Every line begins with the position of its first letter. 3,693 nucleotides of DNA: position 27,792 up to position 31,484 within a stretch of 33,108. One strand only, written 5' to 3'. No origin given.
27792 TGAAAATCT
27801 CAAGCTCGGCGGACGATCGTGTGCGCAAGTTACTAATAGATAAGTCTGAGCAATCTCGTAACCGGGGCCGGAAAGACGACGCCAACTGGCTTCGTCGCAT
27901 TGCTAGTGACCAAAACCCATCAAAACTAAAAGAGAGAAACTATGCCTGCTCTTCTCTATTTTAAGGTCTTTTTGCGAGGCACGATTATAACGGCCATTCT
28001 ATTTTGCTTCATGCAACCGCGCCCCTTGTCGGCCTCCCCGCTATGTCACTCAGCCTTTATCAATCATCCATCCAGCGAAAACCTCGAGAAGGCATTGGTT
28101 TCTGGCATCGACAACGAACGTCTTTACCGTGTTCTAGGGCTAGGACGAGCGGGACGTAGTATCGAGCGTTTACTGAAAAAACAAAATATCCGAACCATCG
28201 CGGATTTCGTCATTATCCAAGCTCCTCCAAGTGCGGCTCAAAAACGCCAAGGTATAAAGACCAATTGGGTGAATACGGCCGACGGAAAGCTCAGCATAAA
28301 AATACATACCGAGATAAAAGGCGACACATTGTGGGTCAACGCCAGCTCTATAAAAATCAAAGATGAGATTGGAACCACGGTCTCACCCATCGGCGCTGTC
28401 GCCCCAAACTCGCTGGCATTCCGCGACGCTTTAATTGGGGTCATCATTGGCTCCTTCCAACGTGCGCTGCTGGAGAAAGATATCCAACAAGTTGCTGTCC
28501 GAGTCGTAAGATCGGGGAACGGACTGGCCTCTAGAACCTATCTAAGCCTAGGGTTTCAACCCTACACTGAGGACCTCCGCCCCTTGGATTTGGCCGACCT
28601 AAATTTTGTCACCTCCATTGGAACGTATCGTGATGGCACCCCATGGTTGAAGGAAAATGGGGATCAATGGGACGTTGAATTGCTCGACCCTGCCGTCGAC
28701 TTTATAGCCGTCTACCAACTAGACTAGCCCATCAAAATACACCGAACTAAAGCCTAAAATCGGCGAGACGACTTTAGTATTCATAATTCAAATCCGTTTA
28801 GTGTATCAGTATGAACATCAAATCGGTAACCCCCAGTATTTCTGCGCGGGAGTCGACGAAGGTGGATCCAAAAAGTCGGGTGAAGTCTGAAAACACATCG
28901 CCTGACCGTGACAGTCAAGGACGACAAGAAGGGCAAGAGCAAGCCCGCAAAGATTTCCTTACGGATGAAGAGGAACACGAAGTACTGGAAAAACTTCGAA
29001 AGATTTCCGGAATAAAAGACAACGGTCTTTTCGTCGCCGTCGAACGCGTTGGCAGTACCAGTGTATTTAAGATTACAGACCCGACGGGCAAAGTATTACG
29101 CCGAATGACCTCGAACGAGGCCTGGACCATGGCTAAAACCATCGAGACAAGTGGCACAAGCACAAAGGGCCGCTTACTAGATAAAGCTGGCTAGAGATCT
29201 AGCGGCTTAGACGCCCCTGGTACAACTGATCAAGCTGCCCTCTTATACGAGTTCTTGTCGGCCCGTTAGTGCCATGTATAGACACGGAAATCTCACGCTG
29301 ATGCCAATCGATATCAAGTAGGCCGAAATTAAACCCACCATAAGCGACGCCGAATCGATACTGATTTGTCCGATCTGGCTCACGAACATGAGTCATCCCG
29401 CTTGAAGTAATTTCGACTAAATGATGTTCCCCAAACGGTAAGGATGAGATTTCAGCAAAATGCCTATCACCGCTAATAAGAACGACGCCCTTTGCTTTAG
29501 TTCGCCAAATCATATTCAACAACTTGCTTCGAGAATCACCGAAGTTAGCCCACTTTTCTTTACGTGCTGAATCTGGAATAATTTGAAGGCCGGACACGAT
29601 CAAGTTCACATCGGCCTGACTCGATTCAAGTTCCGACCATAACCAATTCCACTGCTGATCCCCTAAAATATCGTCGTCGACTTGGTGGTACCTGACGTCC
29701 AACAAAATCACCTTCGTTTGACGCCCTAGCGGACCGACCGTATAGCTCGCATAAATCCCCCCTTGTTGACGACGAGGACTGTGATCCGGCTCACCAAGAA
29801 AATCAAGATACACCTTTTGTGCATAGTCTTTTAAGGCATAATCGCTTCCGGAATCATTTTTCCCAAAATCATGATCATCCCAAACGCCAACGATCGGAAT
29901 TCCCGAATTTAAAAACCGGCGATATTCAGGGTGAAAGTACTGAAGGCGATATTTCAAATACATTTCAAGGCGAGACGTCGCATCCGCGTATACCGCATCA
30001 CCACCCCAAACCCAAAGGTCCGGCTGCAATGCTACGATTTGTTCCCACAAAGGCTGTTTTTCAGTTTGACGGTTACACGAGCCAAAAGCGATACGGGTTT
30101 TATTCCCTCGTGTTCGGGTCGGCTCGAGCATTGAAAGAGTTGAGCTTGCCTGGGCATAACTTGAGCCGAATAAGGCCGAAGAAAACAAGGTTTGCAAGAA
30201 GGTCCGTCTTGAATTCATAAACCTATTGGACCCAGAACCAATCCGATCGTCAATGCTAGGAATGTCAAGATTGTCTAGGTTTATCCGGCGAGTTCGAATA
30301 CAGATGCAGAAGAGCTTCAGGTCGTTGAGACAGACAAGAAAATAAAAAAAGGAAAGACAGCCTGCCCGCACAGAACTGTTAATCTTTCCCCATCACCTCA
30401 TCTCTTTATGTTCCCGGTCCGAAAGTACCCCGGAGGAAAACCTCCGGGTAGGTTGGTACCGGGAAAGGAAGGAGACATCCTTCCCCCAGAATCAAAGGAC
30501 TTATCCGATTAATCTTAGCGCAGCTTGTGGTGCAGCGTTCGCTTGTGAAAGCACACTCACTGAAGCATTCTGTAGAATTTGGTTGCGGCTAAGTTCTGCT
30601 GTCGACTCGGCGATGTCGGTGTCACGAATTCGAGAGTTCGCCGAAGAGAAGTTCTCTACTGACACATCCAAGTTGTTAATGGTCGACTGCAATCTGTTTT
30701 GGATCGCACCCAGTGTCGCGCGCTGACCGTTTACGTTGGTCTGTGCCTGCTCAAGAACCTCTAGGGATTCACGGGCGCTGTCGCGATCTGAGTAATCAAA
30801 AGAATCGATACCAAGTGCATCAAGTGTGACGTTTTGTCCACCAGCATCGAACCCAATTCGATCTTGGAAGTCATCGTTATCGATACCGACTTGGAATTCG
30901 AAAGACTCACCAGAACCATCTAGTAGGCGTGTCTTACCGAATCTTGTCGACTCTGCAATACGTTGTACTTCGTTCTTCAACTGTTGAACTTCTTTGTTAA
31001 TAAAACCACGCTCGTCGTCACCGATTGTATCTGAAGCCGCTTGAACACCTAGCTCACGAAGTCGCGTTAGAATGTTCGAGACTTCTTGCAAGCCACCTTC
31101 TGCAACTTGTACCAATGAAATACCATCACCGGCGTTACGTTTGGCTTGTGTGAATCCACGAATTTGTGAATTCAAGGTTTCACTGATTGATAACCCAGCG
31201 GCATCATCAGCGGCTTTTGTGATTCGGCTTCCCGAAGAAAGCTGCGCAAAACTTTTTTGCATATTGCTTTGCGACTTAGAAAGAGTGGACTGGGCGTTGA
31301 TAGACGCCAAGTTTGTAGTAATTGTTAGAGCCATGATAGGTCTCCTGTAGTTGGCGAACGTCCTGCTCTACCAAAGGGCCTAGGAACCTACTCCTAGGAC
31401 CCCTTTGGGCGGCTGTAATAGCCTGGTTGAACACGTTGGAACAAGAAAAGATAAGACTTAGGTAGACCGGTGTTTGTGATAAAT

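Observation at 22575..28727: Three-gene overlapping operon of large signal-peptide proteins with almost no recognisable domains, embedded among flagellar genes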

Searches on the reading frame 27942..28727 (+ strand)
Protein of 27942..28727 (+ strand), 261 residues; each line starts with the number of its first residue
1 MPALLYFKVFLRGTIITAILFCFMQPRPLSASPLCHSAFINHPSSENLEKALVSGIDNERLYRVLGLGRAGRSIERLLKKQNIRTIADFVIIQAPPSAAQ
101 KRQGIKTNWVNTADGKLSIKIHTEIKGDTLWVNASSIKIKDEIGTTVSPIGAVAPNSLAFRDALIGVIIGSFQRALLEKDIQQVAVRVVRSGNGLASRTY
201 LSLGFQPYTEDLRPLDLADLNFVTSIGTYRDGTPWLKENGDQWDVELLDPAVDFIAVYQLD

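Call 5: search_protein_families(library=pfam, proteins=[window:27942-28727:+], max_evalue=0.1)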
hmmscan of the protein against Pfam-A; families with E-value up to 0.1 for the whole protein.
window:27942-28727:+ (261 aa): 0 families

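Call 6: search_protein_families(library=ncbifam, proteins=[window:27942-28727:+], max_evalue=0.1)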
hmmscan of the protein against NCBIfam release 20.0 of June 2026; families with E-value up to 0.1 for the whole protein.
window:27942-28727:+ (261 aa): 0 families

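Call 9: search_solved_structures(query=window:27942-28727:+, max_evalue=10, show_alignments=2)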
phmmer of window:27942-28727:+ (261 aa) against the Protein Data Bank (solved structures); distinct sequences matched with E-value up to 10: 0.

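Call 19: find_homologous_proteins(query=window:27942-28727:+)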
Query window:27942-28727:+ (261 aa): 1 proteins with E <= 0.001 among 1416 candidates.
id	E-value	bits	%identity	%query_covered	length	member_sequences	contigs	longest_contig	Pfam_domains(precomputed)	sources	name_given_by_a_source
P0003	1.2e-167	574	100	100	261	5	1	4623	-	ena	-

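Call 32: search_protein_families(library=padloc, proteins=[window:27942-28727:+], max_evalue=0.1)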
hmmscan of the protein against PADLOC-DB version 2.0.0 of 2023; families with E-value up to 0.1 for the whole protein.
window:27942-28727:+ (261 aa): 0 families

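Call 33: search_protein_families(library=phrogs, proteins=[window:27942-28727:+], max_evalue=0.1)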
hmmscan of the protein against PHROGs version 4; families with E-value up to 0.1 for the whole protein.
window:27942-28727:+ (261 aa): 0 families

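Call 36: search_protein_families(library=pfam, proteins=[window:28041-28724:+], max_evalue=10)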
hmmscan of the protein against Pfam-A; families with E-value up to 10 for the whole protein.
window:28041-28724:+ (228 aa): 0 families

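Call 103: search_solved_structures(query=A8, max_evalue=10, show_alignments=2)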
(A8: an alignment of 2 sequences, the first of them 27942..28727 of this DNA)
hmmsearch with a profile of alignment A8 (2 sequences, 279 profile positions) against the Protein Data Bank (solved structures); distinct sequences matched with E-value up to 10: 4.
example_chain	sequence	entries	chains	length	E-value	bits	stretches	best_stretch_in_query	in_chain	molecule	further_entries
6ood_A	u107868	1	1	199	0.37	13.3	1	99-145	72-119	pterocarpan synthase dirigent protein PsPTS1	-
1pqw_A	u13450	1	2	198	0.59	12.6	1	200-273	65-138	polyketide synthase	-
4oki_A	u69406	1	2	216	0.71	12.4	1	200-273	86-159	Phthiocerol synthesis polyketide synthase type I PpsC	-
6ooc_A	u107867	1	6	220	1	11.8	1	99-141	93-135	Dirigent protein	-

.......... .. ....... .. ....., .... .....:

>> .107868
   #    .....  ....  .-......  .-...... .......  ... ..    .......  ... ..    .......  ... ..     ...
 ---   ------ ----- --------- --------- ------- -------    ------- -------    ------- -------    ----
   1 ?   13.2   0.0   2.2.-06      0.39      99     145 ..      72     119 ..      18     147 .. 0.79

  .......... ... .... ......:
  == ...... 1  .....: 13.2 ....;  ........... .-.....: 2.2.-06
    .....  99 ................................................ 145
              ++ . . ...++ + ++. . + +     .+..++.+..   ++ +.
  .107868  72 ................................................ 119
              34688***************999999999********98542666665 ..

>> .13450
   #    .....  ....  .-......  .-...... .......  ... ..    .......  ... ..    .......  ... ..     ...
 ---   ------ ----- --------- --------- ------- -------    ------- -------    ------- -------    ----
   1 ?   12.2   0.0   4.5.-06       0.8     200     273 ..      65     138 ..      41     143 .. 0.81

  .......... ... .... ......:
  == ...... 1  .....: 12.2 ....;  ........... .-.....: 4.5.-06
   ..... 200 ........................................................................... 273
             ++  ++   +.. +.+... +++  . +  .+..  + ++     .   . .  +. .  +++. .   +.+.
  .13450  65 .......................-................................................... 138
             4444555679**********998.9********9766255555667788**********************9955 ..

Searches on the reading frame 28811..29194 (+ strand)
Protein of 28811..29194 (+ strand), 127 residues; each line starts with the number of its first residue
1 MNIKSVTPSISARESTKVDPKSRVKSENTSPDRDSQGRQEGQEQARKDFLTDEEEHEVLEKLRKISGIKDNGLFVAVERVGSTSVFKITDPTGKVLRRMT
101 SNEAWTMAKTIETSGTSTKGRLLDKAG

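Call 5: search_protein_families(library=pfam, proteins=[window:28811-29194:+], max_evalue=0.1)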
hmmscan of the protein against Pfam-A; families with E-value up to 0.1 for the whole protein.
window:28811-29194:+ (127 aa): 2 families
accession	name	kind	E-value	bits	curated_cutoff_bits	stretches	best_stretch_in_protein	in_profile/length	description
PF03646.20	FlaG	-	0.0051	17.4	23.8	1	27-124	6-100/101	FlaG protein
PF02374.21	ArsA_ATPase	-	0.058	13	24.3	1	33-113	71-158/305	Anion-transporting ATPase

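Call 6: search_protein_families(library=ncbifam, proteins=[window:28811-29194:+], max_evalue=0.1)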
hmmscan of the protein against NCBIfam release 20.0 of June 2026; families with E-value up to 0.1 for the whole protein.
window:28811-29194:+ (127 aa): 1 family
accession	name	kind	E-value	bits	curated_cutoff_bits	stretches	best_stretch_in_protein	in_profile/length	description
NF038117.1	choice_anch_I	subfamily_domain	0.018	13.9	300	1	73-107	395-429/458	choice-of-anchor I family protein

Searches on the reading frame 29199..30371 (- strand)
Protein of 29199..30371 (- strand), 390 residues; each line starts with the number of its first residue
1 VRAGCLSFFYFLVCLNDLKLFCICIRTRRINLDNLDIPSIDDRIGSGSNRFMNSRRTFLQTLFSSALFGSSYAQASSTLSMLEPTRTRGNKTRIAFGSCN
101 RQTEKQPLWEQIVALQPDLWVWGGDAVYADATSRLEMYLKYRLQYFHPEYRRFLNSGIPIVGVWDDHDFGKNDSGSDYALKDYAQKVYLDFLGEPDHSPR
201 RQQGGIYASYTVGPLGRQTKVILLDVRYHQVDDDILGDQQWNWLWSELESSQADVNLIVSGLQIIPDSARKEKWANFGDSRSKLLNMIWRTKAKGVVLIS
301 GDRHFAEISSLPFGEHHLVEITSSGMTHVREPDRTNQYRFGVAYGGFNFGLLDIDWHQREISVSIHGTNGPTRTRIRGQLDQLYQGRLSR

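Call 5: search_protein_families(library=pfam, proteins=[window:29199-30371:-], max_evalue=0.1)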
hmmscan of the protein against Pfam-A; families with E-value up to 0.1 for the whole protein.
window:29199-30371:- (390 aa): 1 family
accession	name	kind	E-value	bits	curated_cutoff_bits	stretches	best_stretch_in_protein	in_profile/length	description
PF09423.15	PhoD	-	2e-14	53.9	27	1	98-327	5-292/343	PhoD-like phosphatase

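Call 6: search_protein_families(library=ncbifam, proteins=[window:29199-30371:-], max_evalue=0.1)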
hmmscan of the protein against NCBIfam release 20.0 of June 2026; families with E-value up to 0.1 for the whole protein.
window:29199-30371:- (390 aa): 1 family
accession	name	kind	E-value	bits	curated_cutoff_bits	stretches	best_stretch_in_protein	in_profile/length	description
NF058638.1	AlkPhosPhoDBac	equivalog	0.078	11.1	1000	0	234-308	353-435/574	alkaline phosphatase PhoD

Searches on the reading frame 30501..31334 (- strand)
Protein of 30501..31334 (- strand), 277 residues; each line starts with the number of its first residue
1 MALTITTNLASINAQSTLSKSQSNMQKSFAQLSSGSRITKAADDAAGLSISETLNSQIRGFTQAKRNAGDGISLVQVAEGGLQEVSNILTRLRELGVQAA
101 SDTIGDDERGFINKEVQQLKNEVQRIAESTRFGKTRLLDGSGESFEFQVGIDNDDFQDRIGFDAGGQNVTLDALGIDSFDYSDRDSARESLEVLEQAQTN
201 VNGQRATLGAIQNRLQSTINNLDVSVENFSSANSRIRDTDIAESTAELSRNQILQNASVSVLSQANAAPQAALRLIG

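Call 5: search_protein_families(library=pfam, proteins=[window:30501-31334:-], max_evalue=0.1)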
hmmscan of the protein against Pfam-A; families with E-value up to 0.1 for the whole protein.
window:30501-31334:- (277 aa): 2 families
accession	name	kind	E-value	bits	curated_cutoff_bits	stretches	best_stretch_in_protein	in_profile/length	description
PF00669.25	Flagellin_N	-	1e-39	136.2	26.6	1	5-141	1-137/139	Bacterial flagellin N-terminal helical region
PF00700.27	Flagellin_C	-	6.1e-23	81.4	23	1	191-276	1-86/86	Bacterial flagellin C-terminal helical region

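Call 6: search_protein_families(library=ncbifam, proteins=[window:30501-31334:-], max_evalue=0.1)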
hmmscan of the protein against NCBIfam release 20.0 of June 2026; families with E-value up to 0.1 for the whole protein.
window:30501-31334:- (277 aa): 30 families (the best 25 are shown)
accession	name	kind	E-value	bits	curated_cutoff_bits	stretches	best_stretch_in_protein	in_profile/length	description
NF009444.0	PRK12802.1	equivalog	1.8e-77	260.7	332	1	1-276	1-281/282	flagellin domain-containing protein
NF009448.0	PRK12806.1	equivalog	4.6e-77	259.8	531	2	1-154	1-154/475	flagellin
NF006467.0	PRK08869.1-2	subfamily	6.8e-74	249.3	443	2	1-179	1-175/400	flagellin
NF006466.0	PRK08869.1-1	subfamily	5.4e-70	236.8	426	2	1-154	1-154/377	flagellin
NF006468.0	PRK08869.1-3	subfamily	8.9e-66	222.5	436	2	1-152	1-152/378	polar flagellin E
NF006469.0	PRK08869.1-4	equivalog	5.2e-63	213.7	627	2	1-152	1-152/377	flagellin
NF005294.0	PRK06819.1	subfamily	1.2e-62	212.6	387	2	1-161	1-159/376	FliC/FljB family flagellin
NF009446.0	PRK12804.1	subfamily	6.5e-57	193.3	352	2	5-183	3-181/301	flagellin Hag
NF006470.0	PRK08869.1-5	equivalog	2e-54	185.3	423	2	3-151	2-150/388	flagellin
NF038071.1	lat_flg_LafA_2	exception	1.9e-53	181.7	365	1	1-269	1-276/284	lateral flagellin LafA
NF005953.0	PRK08026.1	subfamily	5.4e-53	181.4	619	2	1-184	1-178/548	FliC/FljB family flagellin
NF009449.0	PRK12807.1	subfamily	6.4e-51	173.6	347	1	4-275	2-285/287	flagellin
NF009450.0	PRK12808.1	equivalog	2.9e-46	159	476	2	4-179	2-173/476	flagellin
NF010115.0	PRK13588.1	subfamily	4.2e-43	148.1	503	2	1-151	1-151/514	flagellin B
NF009445.0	PRK12803.1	equivalog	9.5e-43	146.7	450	2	5-139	3-137/335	flagellin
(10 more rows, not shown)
